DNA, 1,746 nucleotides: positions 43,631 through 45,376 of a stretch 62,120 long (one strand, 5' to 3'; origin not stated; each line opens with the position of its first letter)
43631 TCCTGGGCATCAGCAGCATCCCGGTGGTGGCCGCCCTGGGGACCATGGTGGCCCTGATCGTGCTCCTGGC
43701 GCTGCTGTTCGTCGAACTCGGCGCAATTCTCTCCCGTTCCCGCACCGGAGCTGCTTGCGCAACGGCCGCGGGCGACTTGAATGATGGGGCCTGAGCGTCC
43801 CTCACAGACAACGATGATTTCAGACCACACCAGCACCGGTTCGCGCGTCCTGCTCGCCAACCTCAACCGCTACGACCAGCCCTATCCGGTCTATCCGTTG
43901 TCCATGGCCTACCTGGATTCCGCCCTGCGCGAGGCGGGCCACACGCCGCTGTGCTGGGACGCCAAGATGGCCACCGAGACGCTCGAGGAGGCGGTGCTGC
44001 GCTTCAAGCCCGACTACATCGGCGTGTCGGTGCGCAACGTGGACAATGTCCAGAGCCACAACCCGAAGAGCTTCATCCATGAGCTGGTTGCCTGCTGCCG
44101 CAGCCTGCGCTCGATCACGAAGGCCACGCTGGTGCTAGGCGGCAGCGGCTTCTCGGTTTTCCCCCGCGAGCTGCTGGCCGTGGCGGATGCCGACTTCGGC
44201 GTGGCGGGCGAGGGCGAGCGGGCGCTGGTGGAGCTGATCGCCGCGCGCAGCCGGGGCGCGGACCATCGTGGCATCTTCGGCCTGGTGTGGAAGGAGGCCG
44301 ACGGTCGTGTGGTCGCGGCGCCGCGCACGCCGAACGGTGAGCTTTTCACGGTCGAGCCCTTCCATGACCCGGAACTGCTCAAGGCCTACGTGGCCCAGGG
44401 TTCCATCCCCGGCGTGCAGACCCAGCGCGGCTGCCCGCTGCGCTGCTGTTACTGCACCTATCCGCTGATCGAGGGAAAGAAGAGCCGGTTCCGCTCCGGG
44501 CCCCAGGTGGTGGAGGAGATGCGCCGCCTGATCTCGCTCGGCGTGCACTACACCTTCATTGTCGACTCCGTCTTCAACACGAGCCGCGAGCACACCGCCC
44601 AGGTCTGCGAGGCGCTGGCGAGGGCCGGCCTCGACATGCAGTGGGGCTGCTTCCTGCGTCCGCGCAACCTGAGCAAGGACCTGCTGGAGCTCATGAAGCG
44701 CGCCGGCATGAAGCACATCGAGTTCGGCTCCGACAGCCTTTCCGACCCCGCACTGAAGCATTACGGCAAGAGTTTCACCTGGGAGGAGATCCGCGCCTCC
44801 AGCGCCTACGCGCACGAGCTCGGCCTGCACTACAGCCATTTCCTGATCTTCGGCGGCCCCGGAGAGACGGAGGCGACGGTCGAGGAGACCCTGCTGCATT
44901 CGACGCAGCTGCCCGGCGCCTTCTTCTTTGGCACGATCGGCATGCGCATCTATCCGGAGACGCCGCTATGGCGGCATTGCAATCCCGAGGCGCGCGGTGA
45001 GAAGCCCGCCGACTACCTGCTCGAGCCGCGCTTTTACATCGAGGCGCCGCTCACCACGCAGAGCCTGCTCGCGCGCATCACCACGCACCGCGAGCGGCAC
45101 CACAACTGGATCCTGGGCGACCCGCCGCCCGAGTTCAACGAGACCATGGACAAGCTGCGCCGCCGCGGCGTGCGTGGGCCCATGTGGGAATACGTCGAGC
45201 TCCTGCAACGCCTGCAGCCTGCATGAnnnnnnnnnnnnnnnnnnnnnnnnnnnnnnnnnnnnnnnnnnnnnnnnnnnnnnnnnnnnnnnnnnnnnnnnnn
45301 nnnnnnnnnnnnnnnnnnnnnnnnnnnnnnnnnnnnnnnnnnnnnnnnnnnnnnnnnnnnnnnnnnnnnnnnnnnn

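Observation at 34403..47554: Aryl-polyene / xanthomonadin-like type II PKS-lipid gene cluster with atypical content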

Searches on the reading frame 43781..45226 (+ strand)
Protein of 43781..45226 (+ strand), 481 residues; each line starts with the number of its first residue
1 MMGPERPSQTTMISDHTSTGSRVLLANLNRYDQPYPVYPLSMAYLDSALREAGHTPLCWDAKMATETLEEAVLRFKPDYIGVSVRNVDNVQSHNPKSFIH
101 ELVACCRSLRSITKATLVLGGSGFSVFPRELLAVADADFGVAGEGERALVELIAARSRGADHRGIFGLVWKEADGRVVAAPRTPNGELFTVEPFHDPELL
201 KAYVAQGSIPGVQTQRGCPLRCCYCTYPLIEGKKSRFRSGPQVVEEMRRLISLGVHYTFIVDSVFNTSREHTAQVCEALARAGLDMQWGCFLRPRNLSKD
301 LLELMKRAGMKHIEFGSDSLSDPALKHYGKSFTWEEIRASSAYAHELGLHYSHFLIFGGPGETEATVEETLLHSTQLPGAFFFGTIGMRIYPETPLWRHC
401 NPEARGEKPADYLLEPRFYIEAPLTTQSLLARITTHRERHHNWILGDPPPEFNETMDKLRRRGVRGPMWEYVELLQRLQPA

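Call 3: search_protein_families(library=pfam, proteins=[window:43781-45226:+], max_evalue=0.01)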
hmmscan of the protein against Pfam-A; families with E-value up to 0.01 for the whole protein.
window:43781-45226:+ (481 aa): 2 families
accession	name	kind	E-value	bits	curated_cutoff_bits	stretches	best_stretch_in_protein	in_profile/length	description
PF04055.27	Radical_SAM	-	1.5e-21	77.7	29.5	1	213-371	2-163/166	Radical SAM superfamily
PF02310.24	B12-binding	-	2e-13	50.7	32.1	1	35-152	10-120/121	B12 binding domain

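Call 5: search_protein_families(library=ncbifam, proteins=[window:43781-45226:+], max_evalue=0.01)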
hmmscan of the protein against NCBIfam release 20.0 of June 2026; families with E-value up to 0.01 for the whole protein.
window:43781-45226:+ (481 aa): 29 families (the best 25 are shown)
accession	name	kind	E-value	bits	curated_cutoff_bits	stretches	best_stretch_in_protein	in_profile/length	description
TIGR04072.2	rSAM_ladder_B12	equivalog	1.8e-113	379.5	360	1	22-471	1-440/443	lipid biosynthesis B12-binding/radical SAM protein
TIGR04385.1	B12_rSAM_cofa1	equivalog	5.8e-47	160.9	450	1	37-371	18-358/438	B12 lower ligand biosynthesis radical SAM protein BzaD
TIGR04428.1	B12_rSAM_trp_MT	equivalog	1.1e-37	129.7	500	2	203-407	210-428/558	tryptophan 2-C-methyltransferase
TIGR04479.1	bcpD_PhpK_rSAM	subfamily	1.2e-25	89.8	600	1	142-371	177-403/504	PhpK family radical SAM P-methyltransferase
TIGR03471.1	HpnJ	equivalog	6.4e-25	88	577.6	1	117-401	100-388/472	hopanoid biosynthesis associated radical SAM protein HpnJ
NF045585.1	rSAM_slr0320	equivalog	9.5e-25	87.1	775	1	108-325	132-355/511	photosystem II high light acclimation radical SAM protein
TIGR04013.1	B12_SAM_MJ_1487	hypoth_equivalog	7.2e-23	81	251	1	107-372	61-328/382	TIGR04013 family B12-binding domain/radical SAM domain-containing protein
NF033070.1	rSAM_AprD4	equivalog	5.2e-22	78.4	500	1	204-372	191-361/456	AprD4 family radical SAM diol-dehydratase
TIGR02026.1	BchE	equivalog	9.6e-22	77.5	481.35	1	38-371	21-359/497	magnesium-protoporphyrin IX monomethyl ester anaerobic oxidative cyclase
TIGR04295.1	B12_rSAM_oligo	hypoth_equivalog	2.2e-21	76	400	1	36-324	22-308/422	TIGR04295 family B12-binding domain-containing radical SAM protein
TIGR04367.1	HpnR_B12_rSAM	equivalog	9e-21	74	650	1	39-356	22-332/490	hopanoid C-3 methylase HpnR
TIGR04014.1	B12_SAM_MJ_0865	equivalog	3.8e-19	68.8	360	1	115-371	69-330/434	methyl-coenzyme M reductase glutamine C-methyltransferase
NF050148.1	rSAM_ApyD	equivalog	3.2e-14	52.3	750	1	69-371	67-360/645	RiPP biosynthesis radical SAM protein ApyD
NF038361.1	rSAM_Sden_1168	equivalog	1.5e-12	46.8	575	1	107-378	162-452/560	Sden_1168 family B12-binding radical SAM P-methyltransferase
NF040542.1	rSAM_RCCLKC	equivalog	1.8e-10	40.6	450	1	39-352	13-325/423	arsinothricin biosynthesis radical SAM protein ArsL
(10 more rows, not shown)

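Call 16: find_homologous_proteins(query=window:43781-45226:+, max_evalue=1e-20)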
Query window:43781-45226:+ (481 aa): 1566 proteins with E <= 1e-20 among 8000 candidates; the best 120 are listed.
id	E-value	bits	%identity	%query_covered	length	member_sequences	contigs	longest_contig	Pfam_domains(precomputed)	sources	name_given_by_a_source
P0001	0.0e+0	1102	100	98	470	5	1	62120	PF04055.28,PF02310.25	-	-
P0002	1.3e-288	975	87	98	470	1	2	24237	PF04055.28,PF02310.25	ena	-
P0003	5.7e-249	845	75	98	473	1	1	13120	PF04055.28,PF02310.25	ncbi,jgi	-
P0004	7.4e-240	815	73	95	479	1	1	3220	PF04055.28,PF02310.25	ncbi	-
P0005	3.3e-237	806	73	98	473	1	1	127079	PF04055.28,PF02310.25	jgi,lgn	jgi:radical SAM superfamily enzyme YgiQ (UPF0313 family)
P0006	1.0e-235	801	73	95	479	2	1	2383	PF04055.28,PF02310.25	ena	-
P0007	1.9e-235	800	72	96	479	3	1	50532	PF04055.28,PF02310.25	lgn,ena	-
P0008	1.2e-228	778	70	96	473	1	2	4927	PF04055.28,PF02310.25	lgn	-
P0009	5.8e-224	762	70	96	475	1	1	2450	PF04055.28,PF02310.25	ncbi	-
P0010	2.9e-223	760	68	98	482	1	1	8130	PF04055.28,PF02310.25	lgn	-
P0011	3.7e-222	756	69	96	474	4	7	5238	PF04055.28,PF02310.25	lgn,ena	-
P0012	2.0e-219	747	69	95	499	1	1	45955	PF04055.28,PF02310.25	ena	-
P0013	7.4e-217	739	68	95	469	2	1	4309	PF04055.28,PF02310.25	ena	-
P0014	5.0e-209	713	64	98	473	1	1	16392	PF04055.28,PF02310.25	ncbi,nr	ncbi:MAG TPA: lipid biosynthesis B12-binding/radical SAM protein [Opitutaceae bacterium]|nr:lipid bi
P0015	7.8e-209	712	65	96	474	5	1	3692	PF04055.28,PF02310.25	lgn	-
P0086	5.2e-195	667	63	95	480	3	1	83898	PF04055.28,PF02310.25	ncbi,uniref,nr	ncbi:lipid biosynthesis B12-binding/radical SAM protein [Opitutus sp. ER46]|uniref:lipid biosynthesi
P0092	3.8e-194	664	59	97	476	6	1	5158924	PF04055.28,PF02310.25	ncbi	ncbi:MAG: lipid biosynthesis B12-binding/radical SAM protein [Nibricoccus sp.]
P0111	1.1e-190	652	60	95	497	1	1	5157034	PF04055.28,PF02310.25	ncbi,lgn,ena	-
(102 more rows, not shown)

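Call 17: find_encoding_contigs(protein=P0086, flank=10000, max_places=2)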
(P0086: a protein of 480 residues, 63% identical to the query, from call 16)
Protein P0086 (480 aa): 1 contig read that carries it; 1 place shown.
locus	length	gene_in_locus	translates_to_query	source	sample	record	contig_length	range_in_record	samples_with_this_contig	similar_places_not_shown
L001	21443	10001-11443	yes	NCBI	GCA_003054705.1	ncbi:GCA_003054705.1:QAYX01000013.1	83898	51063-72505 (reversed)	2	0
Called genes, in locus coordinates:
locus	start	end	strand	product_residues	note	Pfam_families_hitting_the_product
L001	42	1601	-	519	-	PF00501:AMP-binding, PF13193:AMP-binding_C (weak)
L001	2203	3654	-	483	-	PF02310:B12-binding, PF04055:Radical_SAM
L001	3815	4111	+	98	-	PF00550:PP-binding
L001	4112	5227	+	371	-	PF02801:Ketoacyl-synt_C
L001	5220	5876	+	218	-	-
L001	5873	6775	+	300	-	-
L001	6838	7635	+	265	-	-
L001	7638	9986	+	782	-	-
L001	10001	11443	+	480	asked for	PF02310:B12-binding, PF04055:Radical_SAM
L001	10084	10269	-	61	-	-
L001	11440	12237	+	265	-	PF01553:Acyltransferase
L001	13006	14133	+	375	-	PF05987:DUF898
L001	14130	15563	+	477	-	PF23368:DUF7092, PF01435:Peptidase_M48, PF03544:TonB_C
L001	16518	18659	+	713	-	PF02838:Glyco_hydro_20b, PF14845:Glycohydro_20b2, PF00728:Glyco_hydro_20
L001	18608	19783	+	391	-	PF00392:GntR (weak), PF13377:Peripla_BP_3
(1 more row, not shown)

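Call 18: find_encoding_contigs(protein=P0092, flank=10000, max_places=2)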
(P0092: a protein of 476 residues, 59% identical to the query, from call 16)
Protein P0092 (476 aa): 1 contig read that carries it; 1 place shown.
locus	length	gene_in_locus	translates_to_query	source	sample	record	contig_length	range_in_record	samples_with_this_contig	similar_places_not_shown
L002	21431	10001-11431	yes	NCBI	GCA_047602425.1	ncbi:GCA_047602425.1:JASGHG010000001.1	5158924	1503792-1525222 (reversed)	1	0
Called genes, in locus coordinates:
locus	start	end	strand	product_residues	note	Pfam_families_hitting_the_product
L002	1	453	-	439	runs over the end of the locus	PF00501:AMP-binding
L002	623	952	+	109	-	PF00550:PP-binding (weak)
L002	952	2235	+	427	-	PF00109:ketoacyl-synt, PF02801:Ketoacyl-synt_C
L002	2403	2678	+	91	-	PF00550:PP-binding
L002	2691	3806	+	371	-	PF02801:Ketoacyl-synt_C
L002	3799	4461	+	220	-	-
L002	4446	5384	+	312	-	-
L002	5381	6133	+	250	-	PF01553:Acyltransferase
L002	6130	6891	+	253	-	PF00535:Glycos_transf_2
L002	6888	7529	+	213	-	-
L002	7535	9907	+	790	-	-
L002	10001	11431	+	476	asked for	PF02310:B12-binding, PF04055:Radical_SAM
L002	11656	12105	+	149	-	-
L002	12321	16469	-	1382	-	PF00989:PAS, PF08447:PAS_3 (weak), PF08448:PAS_4, PF13426:PAS_9, PF00512:HisKA, PF02518:HATPase_c, PF00072:Response_reg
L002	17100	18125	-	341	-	-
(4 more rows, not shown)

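Call 20: find_related_loci(query=A1, collection=genome_contigs, flank=10000)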
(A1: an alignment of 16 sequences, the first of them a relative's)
Query A1 (470 aa) in genome_contigs; peptide patterns used: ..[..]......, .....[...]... (x = any residue, [..] = any of these).
599 stretches matched a pattern (row limit reached: there are more); 583 encode a relative of the query (tblastn E <= 1e-3); the best 80 are kept; 80 distinct loci.
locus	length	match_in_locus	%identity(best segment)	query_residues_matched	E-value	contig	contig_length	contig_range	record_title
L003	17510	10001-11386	72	6-467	0e+0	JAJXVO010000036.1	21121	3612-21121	MAG: bacterium isolate BP5.bin34 NODE_4086_length_21121_cov_1.708726, whole genome shotgun sequence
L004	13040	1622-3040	64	1-470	0e+0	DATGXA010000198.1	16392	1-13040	MAG TPA_asm: Opitutaceae bacterium isolate SMAG_U10596 k141_130965, whole genome shotgun sequence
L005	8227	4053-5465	63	3-470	0e+0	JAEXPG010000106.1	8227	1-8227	MAG: Verrucomicrobia bacterium isolate OH_HBrB_179 k127_1170301, whole genome shotgun sequence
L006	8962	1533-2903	64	11-467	0e+0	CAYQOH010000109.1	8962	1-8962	MAG TPA_asm: uncultured Opitutaceae bacterium isolate binchicken_co54_391 genome assembly, contig: NODE_14201_length_896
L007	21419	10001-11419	63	1-470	0e+0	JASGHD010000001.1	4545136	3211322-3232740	MAG: Opitutaceae bacterium isolate 5N013 JMF-2111-06-0005.ont.bin.13_0, whole genome shotgun sequence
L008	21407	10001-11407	63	3-468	0e+0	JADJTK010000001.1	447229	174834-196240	MAG: Opitutaceae bacterium isolate Hirt_18-Q3-R61-65_BAT3C.235 tig00005464-10-4461190, whole genome shotgun sequence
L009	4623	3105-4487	63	8-468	0e+0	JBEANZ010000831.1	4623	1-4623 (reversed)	MAG: Verrucomicrobiota bacterium isolate marthacreek_2019_sw_WHONDRS-S19S_0030_B_bin.4 scaffold_2398705, whole genome sh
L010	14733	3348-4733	64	10-468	0e+0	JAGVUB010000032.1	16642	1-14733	MAG: Verrucomicrobia bacterium isolate WAS_Bin_16 WAS_Bin_16_scaffold_2584, whole genome shotgun sequence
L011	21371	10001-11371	63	11-467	0e+0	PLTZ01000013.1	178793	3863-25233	MAG: Opitutaceae bacterium isolate bog_1449 73.20120700_S1D.120_contig_3618, whole genome shotgun sequence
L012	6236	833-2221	63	10-469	0e+0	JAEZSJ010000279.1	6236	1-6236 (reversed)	MAG: Verrucomicrobia bacterium isolate OH_PDB_226 k127_1274196, whole genome shotgun sequence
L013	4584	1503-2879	63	8-467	0e+0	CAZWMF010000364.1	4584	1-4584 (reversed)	MAG TPA_asm: uncultured Opitutaceae bacterium isolate binchicken_co162_22 genome assembly, contig: NODE_55289_length_458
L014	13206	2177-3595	62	1-470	0e+0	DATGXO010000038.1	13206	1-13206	MAG TPA_asm: Opitutaceae bacterium isolate SMAG_U10611 k141_57863, whole genome shotgun sequence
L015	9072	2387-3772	63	10-468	0e+0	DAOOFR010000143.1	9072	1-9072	MAG TPA_asm: Opitutaceae bacterium isolate AMR_MDS_4452 NODE_8050_length_9072_cov_6.354885, whole genome shotgun sequenc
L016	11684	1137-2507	63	11-467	0e+0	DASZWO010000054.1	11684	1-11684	MAG TPA_asm: Opitutaceae bacterium isolate SMAG_U6159 k141_773370, whole genome shotgun sequence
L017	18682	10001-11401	64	7-470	0e+0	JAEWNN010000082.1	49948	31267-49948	MAG: Verrucomicrobia bacterium isolate OH_PDB_171 k127_1158514, whole genome shotgun sequence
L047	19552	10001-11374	47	11-467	4e-132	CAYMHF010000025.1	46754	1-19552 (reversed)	MAG TPA_asm: uncultured Dokdonella sp. isolate binchicken_co322_68 genome assembly, contig: NODE_1377_length_46754_cov_1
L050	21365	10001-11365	47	11-467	4e-127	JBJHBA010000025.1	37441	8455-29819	MAG: Verrucomicrobiota bacterium isolate SF2967_J5348.semibin_refined.143 NODE_1206_length_37441_cov_28.660369, whole ge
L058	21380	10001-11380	42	7-467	2e-125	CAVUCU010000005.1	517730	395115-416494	MAG: Nitrospirota bacterium isolate MFD05442.bin.1.86 genome assembly, contig: contig_30967, whole genome shotgun sequen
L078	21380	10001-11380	44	9-469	2e-122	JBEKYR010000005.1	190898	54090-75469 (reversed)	MAG: Verrucomicrobiota bacterium isolate SPRUCE 67 SPRUCE_67_5, whole genome shotgun sequence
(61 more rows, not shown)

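Call 42: search_protein_families(library=pfam, proteins=[L050:680-2416:+, L050:9441-9881:-, L050:13272-14039:+, L050:14009-16339:+, L050:16305-16757:+, L050:16912-17967:+, L050:18439-19074:-, L050:18886-20262:+, L050:6141-6971:+, L050:11286-11753:+], max_evalue=0.01)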
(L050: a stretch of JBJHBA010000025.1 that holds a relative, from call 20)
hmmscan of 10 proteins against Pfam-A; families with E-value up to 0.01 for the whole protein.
L050:680-2416:+ (578 aa): 7 families
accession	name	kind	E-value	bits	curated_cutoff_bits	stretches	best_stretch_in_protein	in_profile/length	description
PF04820.20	Trp_halogenase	-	2.5e-17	63.3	21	2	156-403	151-363/458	Tryptophan halogenase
PF01266.30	DAO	-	2.6e-10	40.8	27.9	2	58-94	1-35/353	FAD dependent oxidoreductase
PF01494.25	FAD_binding_3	-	1.1e-09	38.5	22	1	57-222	2-160/349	FAD binding domain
PF12831.13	FAD_oxidored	-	1.6e-08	34.8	27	1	58-227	1-152/416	FAD dependent oxidoreductase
PF05834.18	Lycopene_cycl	-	1.8e-06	27.7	23.4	1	58-225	1-145/380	Lycopene cyclase protein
PF01946.23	Thi4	-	7.1e-05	22.6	26.2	1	52-94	13-54/235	Thi4 family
PF13450.12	NAD_binding_8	-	0.0001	22.9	21.9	1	61-97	1-35/68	NAD(P)-binding Rossmann-like domain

L050:9441-9881:- (146 aa): 0 families

L050:13272-14039:+ (255 aa): 0 families

L050:14009-16339:+ (776 aa): 1 family
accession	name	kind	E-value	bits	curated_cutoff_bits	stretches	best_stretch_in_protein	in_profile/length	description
PF03176.21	MMPL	-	6.7e-08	32.3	20.5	2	187-394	70-289/333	MMPL family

L050:16305-16757:+ (150 aa): 0 families

L050:16912-17967:+ (351 aa): 1 family
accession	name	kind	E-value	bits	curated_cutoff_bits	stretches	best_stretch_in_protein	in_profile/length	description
PF04338.18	DUF481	-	3.4e-17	63.6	21.1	1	134-351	1-210/210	Protein of unknown function, DUF481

L050:18439-19074:- (211 aa): 1 family
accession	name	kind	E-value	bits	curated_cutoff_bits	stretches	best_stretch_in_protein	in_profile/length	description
PF01467.32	CTP_transf_like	-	1e-22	81.2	21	1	26-185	2-133/133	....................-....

L050:18886-20262:+ (458 aa): 1 family
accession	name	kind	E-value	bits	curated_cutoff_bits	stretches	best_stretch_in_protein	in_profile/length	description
PF00150.24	Cellulase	-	1.9e-26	93.6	23.5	1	159-423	3-268/272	Cellulase (glycosyl hydrolase family 5)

L050:6141-6971:+ (276 aa): 2 families
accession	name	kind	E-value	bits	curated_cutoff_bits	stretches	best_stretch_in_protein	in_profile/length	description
PF00535.33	Glycos_transf_2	-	2.2e-18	67.2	23.3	1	29-154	2-127/168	Glycosyl transferase family 2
PF13641.12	Glyco_tranf_2_3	-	0.0024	18.4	27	1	29-115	5-96/230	Glycosyltransferase like family 2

L050:11286-11753:+ (155 aa): 2 families
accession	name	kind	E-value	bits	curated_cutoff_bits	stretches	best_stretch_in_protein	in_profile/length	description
PF00550.31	PP-binding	-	2.9e-07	31.1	20.8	1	98-149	17-67/67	Phosphopantetheine attachment site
PF17171.9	GST_C_6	-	8.4e-05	22.7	28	1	66-98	17-49/64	Glutathione S-transferase, C-terminal domain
